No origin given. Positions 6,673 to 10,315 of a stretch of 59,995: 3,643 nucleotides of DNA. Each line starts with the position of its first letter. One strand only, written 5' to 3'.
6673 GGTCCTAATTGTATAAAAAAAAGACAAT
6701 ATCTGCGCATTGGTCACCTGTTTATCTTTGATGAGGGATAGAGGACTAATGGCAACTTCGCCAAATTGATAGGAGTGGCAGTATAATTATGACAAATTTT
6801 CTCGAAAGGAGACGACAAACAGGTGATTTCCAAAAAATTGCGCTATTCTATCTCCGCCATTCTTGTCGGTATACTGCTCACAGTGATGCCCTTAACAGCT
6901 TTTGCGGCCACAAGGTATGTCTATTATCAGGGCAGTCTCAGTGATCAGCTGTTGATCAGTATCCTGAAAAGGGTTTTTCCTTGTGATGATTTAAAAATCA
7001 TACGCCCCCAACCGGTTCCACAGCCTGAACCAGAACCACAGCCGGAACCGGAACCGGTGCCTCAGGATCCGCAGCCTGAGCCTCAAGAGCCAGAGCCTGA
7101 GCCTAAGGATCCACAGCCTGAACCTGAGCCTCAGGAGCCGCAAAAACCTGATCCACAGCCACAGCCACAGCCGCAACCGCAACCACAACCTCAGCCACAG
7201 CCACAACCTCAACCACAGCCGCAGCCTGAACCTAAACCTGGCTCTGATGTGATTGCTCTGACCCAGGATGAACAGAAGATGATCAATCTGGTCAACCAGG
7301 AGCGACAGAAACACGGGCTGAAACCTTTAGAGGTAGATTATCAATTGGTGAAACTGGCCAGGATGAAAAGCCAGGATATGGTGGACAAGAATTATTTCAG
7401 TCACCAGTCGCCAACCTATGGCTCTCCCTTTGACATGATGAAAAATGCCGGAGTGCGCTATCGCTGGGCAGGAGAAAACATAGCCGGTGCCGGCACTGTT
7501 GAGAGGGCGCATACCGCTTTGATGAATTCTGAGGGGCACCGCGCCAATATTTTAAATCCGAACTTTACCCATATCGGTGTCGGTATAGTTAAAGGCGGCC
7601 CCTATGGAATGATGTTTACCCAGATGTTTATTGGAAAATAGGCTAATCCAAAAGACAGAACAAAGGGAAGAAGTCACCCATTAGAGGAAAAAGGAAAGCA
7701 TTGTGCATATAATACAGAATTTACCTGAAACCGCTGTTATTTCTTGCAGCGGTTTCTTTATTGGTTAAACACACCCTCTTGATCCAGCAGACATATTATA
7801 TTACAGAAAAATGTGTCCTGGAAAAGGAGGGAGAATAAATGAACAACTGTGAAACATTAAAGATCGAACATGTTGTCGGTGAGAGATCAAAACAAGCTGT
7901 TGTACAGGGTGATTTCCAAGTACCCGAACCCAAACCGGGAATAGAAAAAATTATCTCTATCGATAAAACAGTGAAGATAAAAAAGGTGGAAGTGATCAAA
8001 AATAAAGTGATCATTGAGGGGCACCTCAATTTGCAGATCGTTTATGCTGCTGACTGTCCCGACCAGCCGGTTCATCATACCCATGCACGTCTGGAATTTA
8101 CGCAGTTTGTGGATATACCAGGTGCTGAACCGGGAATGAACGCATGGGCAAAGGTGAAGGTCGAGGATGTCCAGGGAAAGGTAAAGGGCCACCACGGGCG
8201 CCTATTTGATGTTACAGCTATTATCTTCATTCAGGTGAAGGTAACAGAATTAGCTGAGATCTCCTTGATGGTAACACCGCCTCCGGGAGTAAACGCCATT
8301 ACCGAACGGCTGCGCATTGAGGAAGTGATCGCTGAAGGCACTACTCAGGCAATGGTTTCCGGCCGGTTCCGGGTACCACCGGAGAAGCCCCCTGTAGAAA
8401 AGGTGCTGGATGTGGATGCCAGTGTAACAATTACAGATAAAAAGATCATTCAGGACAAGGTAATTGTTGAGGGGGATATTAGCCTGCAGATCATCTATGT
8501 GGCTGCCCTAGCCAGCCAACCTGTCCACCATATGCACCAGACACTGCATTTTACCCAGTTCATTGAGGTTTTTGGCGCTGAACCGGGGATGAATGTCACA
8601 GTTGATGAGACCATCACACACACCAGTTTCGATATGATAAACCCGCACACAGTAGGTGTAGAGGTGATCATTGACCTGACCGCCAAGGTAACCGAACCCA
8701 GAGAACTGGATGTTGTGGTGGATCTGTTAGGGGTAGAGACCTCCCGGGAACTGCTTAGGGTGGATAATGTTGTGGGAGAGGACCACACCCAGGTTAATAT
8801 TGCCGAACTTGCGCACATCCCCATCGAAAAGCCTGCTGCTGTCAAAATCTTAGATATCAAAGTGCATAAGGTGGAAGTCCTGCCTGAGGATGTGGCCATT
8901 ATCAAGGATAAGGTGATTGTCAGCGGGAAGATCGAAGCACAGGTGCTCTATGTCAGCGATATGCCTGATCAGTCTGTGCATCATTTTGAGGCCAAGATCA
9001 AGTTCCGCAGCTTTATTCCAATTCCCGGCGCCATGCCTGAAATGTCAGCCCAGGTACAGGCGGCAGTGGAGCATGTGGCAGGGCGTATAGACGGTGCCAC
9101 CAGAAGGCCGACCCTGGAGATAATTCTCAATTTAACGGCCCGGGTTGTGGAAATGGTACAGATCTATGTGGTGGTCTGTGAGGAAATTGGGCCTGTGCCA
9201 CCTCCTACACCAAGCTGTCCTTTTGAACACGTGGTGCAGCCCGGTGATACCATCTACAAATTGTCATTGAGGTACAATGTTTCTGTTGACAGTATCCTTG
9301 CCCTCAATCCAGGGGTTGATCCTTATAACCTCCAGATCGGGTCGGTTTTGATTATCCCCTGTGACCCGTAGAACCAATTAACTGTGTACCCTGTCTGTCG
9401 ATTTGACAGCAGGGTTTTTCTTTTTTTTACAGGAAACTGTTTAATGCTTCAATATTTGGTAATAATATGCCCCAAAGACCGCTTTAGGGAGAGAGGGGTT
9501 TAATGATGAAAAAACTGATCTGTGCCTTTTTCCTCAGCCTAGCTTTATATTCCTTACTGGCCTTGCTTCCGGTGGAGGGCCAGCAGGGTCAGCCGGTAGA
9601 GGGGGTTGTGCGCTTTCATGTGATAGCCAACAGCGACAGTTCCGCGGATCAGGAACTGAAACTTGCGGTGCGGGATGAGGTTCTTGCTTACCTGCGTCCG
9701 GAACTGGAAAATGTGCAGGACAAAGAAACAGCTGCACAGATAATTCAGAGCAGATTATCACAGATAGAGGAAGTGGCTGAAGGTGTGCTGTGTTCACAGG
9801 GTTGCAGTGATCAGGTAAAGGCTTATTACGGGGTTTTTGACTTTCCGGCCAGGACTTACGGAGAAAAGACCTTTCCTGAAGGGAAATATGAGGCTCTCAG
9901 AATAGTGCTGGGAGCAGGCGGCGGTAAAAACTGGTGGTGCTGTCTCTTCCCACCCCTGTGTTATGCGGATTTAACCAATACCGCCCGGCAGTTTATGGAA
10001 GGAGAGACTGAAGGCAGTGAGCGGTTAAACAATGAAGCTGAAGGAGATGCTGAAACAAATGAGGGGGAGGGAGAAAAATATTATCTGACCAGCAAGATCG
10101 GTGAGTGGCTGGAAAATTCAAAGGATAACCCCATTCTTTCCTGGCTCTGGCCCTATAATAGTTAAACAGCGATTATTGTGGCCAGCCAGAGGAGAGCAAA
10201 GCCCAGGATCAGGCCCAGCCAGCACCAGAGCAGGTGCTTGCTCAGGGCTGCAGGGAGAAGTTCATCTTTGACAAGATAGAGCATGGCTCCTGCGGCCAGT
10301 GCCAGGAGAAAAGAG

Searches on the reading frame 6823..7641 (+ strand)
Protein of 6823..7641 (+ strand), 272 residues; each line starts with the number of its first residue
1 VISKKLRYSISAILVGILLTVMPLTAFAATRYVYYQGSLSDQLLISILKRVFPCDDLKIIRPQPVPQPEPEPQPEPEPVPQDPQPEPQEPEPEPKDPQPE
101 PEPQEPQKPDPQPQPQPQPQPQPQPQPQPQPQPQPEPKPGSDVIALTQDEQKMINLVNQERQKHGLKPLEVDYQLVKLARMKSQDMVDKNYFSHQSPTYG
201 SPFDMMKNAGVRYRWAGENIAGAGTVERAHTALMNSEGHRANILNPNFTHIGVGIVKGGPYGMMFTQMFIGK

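Call 90: search_protein_families(library=ncbifam, proteins=[window:6823-7641:+], max_evalue=0.001)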
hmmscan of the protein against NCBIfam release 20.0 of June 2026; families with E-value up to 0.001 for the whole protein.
window:6823-7641:+ (272 aa): 3 families
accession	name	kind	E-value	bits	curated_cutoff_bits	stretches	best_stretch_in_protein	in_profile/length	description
TIGR02909.1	spore_YkwD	subfamily_domain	9.8e-61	203.3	171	1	146-271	1-127/127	uncharacterized protein, YkwD family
NF052539.1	DivAsocLipDalA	equivalog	4.1e-12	46.3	200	1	126-257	21-156/169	divisome-associated lipoprotein DalA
NF033761.1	gliding_GltJ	equivalog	0.00012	21.3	450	1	60-136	420-496/671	adventurous gliding motility protein GltJ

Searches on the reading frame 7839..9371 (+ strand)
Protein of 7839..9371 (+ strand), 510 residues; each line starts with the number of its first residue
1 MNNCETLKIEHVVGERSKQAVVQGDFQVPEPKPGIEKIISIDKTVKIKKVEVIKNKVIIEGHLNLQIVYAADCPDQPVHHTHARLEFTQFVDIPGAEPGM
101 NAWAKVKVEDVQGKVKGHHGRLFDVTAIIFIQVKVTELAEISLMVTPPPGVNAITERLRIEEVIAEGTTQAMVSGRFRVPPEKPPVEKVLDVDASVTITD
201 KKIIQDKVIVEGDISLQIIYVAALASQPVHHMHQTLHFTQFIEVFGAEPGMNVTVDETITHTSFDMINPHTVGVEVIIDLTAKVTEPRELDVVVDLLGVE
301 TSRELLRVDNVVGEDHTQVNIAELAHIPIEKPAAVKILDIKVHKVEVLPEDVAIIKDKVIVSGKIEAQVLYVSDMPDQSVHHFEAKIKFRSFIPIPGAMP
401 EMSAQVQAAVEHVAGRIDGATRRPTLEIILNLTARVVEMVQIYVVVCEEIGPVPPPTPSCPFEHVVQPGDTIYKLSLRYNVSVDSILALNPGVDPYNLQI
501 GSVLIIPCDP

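Call 90: search_protein_families(library=ncbifam, proteins=[window:7839-9371:+], max_evalue=0.001)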
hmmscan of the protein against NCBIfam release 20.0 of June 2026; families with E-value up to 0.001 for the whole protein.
window:7839-9371:+ (510 aa): 1 family
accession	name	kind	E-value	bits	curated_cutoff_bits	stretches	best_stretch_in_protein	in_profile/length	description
TIGR02899.1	spore_safA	subfamily_domain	5.8e-05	23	67.85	1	466-493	1-28/44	SafA/ExsA family spore coat assembly protein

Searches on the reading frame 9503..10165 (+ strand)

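Call 90: search_protein_families(library=ncbifam, proteins=[window:9503-10165:+], max_evalue=0.001)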
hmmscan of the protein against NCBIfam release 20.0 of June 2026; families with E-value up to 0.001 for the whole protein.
window:9503-10165:+ (220 aa): 1 family
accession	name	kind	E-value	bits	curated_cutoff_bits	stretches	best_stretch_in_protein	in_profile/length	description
TIGR02837.1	spore_II_R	equivalog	3.9e-51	172.9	151.9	1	27-160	31-164/168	stage II sporulation protein R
